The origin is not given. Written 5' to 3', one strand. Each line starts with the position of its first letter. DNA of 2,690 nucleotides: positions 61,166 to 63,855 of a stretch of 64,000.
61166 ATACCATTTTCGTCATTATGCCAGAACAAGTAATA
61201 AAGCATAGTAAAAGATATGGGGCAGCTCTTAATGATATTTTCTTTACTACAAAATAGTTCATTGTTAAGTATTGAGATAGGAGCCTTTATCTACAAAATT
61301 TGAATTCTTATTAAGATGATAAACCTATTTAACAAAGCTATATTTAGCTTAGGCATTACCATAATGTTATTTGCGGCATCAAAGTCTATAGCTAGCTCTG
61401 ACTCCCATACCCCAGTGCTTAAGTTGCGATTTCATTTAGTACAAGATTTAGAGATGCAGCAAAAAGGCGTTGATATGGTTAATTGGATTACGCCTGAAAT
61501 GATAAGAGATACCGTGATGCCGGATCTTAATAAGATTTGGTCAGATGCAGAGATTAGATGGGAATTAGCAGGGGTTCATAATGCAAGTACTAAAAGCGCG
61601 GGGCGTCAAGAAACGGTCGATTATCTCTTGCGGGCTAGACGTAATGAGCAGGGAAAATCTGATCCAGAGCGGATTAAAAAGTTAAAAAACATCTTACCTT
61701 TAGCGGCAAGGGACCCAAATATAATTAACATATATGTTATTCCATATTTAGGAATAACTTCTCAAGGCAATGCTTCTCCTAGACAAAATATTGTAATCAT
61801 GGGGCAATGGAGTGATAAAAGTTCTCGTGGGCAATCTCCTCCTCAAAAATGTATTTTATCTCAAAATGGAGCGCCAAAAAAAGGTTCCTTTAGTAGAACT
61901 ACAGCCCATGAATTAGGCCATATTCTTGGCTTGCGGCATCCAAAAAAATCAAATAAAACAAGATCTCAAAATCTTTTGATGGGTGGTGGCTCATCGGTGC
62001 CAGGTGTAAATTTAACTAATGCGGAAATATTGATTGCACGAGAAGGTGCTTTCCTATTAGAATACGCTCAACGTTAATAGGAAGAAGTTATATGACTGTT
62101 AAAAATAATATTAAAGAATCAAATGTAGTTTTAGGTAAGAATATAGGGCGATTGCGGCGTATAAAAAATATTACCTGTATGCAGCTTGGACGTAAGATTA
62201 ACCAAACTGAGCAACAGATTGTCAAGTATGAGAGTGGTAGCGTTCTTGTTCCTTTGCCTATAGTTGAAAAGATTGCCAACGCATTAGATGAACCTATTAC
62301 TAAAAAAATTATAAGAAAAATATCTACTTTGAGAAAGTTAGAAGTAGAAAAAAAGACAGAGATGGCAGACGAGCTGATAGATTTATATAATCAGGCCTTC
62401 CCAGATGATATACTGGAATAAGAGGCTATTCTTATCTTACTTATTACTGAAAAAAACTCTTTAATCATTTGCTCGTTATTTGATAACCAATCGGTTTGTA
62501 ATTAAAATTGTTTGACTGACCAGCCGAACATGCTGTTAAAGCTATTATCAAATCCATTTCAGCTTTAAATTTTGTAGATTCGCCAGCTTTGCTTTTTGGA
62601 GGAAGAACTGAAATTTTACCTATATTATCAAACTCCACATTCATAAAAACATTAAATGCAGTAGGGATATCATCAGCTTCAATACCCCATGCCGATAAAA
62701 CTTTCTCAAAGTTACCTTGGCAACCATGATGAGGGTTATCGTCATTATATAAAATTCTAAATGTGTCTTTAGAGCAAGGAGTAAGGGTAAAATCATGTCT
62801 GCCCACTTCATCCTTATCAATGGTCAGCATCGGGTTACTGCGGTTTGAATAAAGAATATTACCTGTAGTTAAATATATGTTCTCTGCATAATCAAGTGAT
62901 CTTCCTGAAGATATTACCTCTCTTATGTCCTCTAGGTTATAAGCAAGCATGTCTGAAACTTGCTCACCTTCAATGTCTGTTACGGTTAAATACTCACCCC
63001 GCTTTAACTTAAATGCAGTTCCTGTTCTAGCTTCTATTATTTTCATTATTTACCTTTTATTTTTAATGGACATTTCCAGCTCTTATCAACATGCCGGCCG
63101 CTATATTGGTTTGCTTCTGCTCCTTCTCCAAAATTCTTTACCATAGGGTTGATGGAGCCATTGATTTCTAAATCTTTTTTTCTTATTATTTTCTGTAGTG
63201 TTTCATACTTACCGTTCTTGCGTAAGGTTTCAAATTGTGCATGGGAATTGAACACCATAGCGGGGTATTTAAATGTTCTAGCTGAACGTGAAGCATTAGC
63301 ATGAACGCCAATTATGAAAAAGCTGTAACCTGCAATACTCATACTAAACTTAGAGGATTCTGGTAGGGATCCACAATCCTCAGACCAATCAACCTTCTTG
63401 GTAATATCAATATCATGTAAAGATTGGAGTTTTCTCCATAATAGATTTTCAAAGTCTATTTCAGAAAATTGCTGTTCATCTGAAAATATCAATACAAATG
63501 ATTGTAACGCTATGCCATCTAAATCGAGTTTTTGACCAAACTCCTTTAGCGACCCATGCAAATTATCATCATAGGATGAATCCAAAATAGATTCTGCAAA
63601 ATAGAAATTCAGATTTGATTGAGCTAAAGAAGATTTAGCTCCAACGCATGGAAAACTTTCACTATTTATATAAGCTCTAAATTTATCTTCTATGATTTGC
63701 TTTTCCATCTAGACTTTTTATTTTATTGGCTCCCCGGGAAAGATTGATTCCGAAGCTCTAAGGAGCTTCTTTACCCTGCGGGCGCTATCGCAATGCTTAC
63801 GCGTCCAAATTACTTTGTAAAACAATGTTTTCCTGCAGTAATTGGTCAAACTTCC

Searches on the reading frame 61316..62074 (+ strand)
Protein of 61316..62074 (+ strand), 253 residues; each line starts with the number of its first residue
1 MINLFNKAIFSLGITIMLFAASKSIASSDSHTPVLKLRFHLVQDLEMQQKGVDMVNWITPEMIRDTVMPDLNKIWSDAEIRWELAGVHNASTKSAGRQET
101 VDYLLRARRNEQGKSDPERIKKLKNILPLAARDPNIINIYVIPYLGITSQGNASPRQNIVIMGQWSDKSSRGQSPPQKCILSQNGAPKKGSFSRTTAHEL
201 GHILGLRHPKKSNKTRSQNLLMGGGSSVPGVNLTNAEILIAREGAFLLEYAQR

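Call 5: search_protein_families(library=pfam, proteins=[window:61316-62074:+])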
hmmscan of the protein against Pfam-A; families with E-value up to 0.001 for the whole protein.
window:61316-62074:+ (253 aa): 2 families
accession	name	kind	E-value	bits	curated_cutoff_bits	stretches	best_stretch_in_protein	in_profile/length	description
PF13688.12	Reprolysin_5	-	0.00054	20.7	27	1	169-214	131-163/196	Metallo-peptidase family M12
PF00413.30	Peptidase_M10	-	0.00085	19.7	24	0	187-213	103-129/159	Matrixin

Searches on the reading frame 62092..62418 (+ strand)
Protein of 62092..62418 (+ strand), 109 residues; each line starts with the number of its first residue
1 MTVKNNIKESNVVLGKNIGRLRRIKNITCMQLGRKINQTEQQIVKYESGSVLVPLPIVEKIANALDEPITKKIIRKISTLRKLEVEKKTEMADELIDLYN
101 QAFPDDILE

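Call 33: find_related_loci(query=window:62092-62418:+, collection=metagenome_contigs, flank=10000)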
Query window:62092-62418:+ (109 aa) in metagenome_contigs; peptide patterns used: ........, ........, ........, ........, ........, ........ (x = any residue, [..] = any of these).
276 stretches matched a pattern; 2 encode a relative of the query (tblastn E <= 1e-3); 2 distinct loci.
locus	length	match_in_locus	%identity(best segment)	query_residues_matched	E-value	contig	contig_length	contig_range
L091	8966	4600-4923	69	1-108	2e-48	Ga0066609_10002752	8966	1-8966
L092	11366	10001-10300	68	7-106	2e-41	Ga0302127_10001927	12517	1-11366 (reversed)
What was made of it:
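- Tried and rejected: The metagenome scan with the HTH anchor gene returned only two loci, one a repeat of the sister species and one new (L092) (call 33).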

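Call 47: search_protein_families(library=pfam, proteins=[window:62092-62418:+], max_evalue=0.001)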
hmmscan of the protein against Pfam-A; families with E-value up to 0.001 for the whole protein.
window:62092-62418:+ (109 aa): 3 families
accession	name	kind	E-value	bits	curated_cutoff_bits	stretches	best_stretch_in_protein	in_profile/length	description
PF01381.28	HTH_3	-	4e-05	24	23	1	31-70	14-53/55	Helix-turn-helix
PF12844.13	HTH_19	-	0.00047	20.5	30.2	1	15-75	1-60/64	Helix-turn-helix domain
PF13560.12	HTH_31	-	0.00048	20.8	27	1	14-66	2-55/64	Helix-turn-helix domain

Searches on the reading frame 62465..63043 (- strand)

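Call 39: search_protein_families(library=pfam, proteins=[window:62465-63043:-], max_evalue=0.0001)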
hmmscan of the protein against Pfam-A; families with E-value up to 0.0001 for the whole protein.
window:62465-63043:- (192 aa): 1 family
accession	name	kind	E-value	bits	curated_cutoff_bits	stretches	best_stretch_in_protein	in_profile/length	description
PF09347.15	DUF1989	-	9.4e-56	188.5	27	1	2-166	2-168/168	Domain of unknown function (DUF1989)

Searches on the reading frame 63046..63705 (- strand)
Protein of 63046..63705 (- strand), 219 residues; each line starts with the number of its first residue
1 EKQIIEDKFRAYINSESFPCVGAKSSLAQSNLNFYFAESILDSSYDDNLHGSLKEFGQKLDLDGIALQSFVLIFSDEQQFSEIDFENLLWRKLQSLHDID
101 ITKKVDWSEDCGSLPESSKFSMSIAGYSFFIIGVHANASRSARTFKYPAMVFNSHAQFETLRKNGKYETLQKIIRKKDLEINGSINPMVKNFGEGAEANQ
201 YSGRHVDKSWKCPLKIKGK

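Call 39: search_protein_families(library=pfam, proteins=[window:63046-63705:-], max_evalue=0.0001)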
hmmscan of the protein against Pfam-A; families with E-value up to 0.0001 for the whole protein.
window:63046-63705:- (219 aa): 1 family
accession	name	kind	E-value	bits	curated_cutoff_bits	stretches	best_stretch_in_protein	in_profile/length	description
PF08892.16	YqcI_YcgG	-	8.1e-51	173.3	27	1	9-214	1-210/211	YqcI/YcgG family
